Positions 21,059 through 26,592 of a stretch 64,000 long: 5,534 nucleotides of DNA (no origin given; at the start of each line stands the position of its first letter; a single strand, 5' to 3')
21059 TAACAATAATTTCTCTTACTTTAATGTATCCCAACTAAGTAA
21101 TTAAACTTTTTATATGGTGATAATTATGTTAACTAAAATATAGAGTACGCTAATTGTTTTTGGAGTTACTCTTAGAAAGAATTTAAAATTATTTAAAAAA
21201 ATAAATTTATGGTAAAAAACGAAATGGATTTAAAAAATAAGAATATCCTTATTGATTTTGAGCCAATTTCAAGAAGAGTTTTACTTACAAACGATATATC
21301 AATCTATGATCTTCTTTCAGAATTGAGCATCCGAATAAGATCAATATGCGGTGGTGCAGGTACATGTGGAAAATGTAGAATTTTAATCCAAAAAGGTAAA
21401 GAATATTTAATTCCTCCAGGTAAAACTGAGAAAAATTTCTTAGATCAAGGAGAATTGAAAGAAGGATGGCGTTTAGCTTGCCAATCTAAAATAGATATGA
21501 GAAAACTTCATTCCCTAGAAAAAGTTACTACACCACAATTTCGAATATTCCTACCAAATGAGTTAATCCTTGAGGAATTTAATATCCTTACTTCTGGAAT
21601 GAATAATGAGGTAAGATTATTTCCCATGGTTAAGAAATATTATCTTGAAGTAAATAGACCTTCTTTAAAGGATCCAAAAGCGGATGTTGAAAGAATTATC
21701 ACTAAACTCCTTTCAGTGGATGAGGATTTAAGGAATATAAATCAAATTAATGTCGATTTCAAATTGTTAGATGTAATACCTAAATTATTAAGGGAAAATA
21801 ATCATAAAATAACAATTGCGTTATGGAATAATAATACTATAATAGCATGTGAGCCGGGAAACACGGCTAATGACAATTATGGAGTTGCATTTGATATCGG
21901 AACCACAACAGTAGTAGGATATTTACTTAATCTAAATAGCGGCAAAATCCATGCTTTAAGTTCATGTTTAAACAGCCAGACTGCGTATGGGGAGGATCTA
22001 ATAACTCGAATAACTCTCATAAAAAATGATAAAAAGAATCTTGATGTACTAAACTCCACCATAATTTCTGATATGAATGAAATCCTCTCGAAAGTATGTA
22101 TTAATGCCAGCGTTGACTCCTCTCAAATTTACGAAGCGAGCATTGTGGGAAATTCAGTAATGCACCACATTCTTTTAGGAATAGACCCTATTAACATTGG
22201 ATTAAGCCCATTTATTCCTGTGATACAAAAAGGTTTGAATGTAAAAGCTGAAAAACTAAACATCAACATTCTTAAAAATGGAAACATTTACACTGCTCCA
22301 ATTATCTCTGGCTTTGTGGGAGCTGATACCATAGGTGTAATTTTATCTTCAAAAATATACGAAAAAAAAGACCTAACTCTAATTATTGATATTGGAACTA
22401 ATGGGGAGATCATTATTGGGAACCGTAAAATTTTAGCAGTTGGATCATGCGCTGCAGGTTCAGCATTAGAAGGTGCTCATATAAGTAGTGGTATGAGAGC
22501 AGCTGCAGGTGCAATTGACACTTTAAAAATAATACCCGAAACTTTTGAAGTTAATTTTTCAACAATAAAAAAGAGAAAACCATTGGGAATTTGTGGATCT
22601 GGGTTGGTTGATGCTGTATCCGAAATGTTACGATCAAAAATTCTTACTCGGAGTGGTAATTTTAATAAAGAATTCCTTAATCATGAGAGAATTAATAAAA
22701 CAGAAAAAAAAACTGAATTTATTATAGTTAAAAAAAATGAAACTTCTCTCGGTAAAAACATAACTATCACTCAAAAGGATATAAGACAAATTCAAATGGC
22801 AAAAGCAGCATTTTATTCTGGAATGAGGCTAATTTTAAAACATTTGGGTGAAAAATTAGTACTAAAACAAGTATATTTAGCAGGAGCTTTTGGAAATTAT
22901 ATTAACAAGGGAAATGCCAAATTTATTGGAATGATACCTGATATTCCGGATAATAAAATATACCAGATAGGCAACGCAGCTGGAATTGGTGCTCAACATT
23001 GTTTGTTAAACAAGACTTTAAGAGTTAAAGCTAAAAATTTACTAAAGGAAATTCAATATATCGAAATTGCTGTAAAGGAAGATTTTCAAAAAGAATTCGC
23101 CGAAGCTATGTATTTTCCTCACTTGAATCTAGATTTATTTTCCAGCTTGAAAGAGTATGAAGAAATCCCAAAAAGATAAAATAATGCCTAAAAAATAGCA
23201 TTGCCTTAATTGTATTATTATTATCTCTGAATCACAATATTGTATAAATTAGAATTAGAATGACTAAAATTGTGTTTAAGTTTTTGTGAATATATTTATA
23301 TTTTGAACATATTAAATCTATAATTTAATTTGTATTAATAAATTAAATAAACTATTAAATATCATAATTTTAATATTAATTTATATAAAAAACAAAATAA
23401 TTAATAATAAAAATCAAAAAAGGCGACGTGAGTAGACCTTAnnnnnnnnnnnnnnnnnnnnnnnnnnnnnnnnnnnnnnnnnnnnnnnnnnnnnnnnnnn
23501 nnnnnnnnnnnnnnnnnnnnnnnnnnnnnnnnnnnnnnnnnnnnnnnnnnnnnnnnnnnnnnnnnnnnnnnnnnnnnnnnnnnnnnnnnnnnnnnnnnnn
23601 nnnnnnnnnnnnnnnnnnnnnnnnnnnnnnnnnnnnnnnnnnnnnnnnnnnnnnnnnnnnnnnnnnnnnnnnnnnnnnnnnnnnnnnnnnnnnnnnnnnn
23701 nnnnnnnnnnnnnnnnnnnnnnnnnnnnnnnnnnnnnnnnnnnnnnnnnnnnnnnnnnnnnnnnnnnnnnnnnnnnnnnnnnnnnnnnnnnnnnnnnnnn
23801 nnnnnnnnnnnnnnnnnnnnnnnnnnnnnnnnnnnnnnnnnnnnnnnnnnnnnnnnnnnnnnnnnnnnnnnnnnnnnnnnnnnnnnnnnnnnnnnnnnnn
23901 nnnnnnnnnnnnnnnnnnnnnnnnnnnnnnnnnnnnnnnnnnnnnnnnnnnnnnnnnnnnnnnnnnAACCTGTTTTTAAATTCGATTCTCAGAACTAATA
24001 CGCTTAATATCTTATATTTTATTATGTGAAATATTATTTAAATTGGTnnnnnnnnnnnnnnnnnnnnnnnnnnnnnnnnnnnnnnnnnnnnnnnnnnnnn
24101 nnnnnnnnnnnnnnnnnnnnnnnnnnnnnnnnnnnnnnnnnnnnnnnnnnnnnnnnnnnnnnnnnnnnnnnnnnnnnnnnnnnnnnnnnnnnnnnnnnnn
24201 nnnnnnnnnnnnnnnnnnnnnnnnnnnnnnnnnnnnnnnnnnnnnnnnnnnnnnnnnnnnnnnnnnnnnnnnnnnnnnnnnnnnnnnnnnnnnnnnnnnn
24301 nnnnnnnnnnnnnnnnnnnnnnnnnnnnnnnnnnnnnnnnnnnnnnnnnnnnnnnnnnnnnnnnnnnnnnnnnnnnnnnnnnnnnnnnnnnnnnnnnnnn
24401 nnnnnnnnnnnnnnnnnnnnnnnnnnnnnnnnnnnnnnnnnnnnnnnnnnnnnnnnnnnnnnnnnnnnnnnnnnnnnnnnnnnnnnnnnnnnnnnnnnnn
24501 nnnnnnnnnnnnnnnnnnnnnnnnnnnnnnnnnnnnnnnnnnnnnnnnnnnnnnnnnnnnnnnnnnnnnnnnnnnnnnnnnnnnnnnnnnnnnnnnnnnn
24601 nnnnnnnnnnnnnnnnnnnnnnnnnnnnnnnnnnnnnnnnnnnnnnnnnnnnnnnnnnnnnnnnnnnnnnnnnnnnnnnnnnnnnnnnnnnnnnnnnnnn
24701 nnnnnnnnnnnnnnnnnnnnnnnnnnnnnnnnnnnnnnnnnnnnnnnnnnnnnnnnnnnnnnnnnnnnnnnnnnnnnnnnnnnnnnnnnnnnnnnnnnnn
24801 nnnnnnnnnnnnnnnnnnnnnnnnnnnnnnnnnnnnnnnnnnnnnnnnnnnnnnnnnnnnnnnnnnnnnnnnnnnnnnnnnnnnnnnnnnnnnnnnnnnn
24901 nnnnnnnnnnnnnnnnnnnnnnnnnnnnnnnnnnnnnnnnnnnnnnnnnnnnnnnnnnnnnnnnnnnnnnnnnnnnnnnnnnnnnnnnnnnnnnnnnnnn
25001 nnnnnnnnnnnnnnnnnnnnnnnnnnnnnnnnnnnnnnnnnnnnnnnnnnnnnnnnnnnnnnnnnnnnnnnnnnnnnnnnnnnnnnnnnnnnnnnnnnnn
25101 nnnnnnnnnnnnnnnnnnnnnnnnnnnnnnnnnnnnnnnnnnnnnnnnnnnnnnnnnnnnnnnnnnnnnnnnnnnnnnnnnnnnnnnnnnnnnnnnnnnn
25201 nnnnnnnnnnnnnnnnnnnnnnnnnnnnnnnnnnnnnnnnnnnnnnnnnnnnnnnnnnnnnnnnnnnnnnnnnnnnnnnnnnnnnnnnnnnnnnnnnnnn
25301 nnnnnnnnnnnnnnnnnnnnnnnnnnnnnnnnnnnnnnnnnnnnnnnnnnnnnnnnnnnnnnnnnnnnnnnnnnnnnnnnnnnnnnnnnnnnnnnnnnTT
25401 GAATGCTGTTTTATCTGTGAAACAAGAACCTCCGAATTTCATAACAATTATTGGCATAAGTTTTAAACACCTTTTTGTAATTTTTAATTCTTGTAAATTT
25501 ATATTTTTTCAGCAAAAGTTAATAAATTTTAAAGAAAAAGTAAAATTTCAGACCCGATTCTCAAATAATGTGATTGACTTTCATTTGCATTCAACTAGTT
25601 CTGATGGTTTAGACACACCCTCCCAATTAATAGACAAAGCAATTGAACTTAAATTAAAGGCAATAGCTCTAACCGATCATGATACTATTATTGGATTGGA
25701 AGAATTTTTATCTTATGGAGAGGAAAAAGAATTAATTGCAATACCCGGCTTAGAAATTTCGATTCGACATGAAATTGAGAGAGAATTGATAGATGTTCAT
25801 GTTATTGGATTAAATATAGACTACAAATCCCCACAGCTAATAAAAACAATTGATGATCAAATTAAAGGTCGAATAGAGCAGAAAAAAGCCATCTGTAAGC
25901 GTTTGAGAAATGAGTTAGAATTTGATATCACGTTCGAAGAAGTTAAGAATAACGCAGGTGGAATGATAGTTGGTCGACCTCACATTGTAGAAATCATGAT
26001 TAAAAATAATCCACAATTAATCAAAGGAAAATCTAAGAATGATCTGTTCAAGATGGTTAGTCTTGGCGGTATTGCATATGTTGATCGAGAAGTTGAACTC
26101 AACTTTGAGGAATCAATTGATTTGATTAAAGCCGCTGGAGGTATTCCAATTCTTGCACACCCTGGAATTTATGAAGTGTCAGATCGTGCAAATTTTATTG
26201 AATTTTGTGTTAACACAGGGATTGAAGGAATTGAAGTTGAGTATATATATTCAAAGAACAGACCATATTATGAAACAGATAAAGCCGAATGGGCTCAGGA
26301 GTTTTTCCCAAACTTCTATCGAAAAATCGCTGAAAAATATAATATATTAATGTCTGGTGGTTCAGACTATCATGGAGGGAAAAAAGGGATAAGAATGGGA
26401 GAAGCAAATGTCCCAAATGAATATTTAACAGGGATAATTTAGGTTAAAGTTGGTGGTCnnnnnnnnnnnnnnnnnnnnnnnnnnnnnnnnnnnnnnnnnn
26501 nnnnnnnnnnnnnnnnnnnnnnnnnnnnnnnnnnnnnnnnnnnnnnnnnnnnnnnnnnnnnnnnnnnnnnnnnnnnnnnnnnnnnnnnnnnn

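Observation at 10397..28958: Dense cluster of ubiquitin and trafficking-type eukaryotic-signature genes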

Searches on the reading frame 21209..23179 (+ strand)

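Call 3: search_protein_families(library=pfam, proteins=[window:21209-23179:+], max_evalue=0.01)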
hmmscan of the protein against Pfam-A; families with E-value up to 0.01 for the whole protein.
window:21209-23179:+ (656 aa): 4 families
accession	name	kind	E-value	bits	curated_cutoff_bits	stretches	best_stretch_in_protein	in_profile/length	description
PF14574.11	RACo_C_ter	-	4.2e-90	301.8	27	1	389-647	2-260/261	C-terminal domain of RACo the ASKHA domain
PF17651.6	Raco_middle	-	5.5e-54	182.6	26.8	1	224-385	1-162/163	RACo middle region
PF17650.6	RACo_linker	-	6.3e-20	71.2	26.2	1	133-220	4-85/86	RACo linker region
PF00111.32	Fer2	-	1.2e-07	31.9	21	1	31-95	18-76/77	2Fe-2S iron-sulfur cluster binding domain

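Call 120: search_protein_families(library=ncbifam, proteins=[window:21209-23179:+], max_evalue=0.00001)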
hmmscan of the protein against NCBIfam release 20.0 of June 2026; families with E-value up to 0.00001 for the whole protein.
window:21209-23179:+ (656 aa): 4 families
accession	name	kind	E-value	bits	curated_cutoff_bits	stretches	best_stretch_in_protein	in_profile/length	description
NF040756.1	corr_regen_AcsV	exception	9.3e-138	460.4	800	1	15-644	2-631/632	corrinoid activation/regeneration protein AcsV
TIGR04270.1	Rama_corrin_act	subfamily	3.3e-28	98.3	500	1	224-631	1-411/534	methylamine methyltransferase corrinoid protein reductive activase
TIGR01941.1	nqrF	equivalog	5.8e-12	45.2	295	1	34-96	54-113/405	NADH:ubiquinone reductase (Na(+)-transporting) subunit F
TIGR02007.1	fdx_isc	equivalog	7.8e-06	26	132.1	0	31-100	25-95/110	ISC system 2Fe-2S type ferredoxin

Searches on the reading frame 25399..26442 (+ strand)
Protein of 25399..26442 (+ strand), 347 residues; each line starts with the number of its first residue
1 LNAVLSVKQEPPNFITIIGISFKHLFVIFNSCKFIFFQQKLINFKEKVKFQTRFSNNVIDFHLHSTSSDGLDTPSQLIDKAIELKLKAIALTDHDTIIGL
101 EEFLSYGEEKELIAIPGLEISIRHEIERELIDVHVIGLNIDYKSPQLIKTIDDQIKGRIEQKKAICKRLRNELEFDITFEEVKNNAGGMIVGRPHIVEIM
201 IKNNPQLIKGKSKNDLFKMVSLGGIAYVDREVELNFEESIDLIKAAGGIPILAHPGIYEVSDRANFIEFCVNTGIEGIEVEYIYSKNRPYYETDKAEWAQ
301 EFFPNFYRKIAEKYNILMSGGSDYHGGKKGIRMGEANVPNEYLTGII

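Call 3: search_protein_families(library=pfam, proteins=[window:25399-26442:+], max_evalue=0.01)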
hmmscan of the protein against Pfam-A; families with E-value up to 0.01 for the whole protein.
window:25399-26442:+ (347 aa): 1 family
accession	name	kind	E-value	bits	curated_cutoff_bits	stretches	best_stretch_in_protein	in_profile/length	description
PF02811.25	PHP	-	9.9e-13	49.2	26.4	1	60-134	1-71/164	PHP domain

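Call 120: search_protein_families(library=ncbifam, proteins=[window:25399-26442:+], max_evalue=0.00001)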
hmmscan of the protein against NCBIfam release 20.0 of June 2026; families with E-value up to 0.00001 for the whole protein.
window:25399-26442:+ (347 aa): 11 families
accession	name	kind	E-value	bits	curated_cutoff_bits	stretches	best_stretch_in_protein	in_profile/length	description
NF047791.1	RNaseRnm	equivalog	4.9e-38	131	375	1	58-334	2-259/275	RNase RNM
NF041577.1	nside_bi_sphtase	equivalog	7.7e-37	126.9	400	1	58-334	3-260/276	3',5'-nucleoside bisphosphate phosphatase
NF041661.1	Cycl_ph_dihydrol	equivalog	7.6e-20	71.3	500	1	60-330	1-249/259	phosphoribosyl 1,2-cyclic phosphate 1,2-diphosphodiesterase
NF038032.1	CehA_McbA_metalo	domain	3.9e-18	65.9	80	1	59-121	5-68/315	CehA/McbA family metallohydrolase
NF045780.1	TrlF_fam_ATP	equivalog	4.8e-10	38.8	350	1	60-207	9-175/944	TrlF family AAA-like ATPase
NF004981.0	PRK06361.1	equivalog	3.4e-08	33.1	117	1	59-106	2-49/217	histidinol phosphate phosphatase domain-containing protein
NF001688.0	PRK00448.1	equivalog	9.2e-08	30.1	873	1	36-124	316-406/1445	PolC-type DNA polymerase III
NF007079.0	PRK09532.1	equivalog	2.5e-06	26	1525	1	59-122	4-69/876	DNA polymerase III subunit alpha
NF004226.0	PRK05673.1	equivalog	3e-06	25.4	1002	1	58-125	6-75/1146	DNA polymerase III subunit alpha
TIGR00594.1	polc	superfamily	3.2e-06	25.5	434.35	1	59-125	2-70/1022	DNA polymerase III subunit alpha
NF004225.0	PRK05672.1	subfamily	7.7e-06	24.2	939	1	69-127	19-77/1047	error-prone DNA polymerase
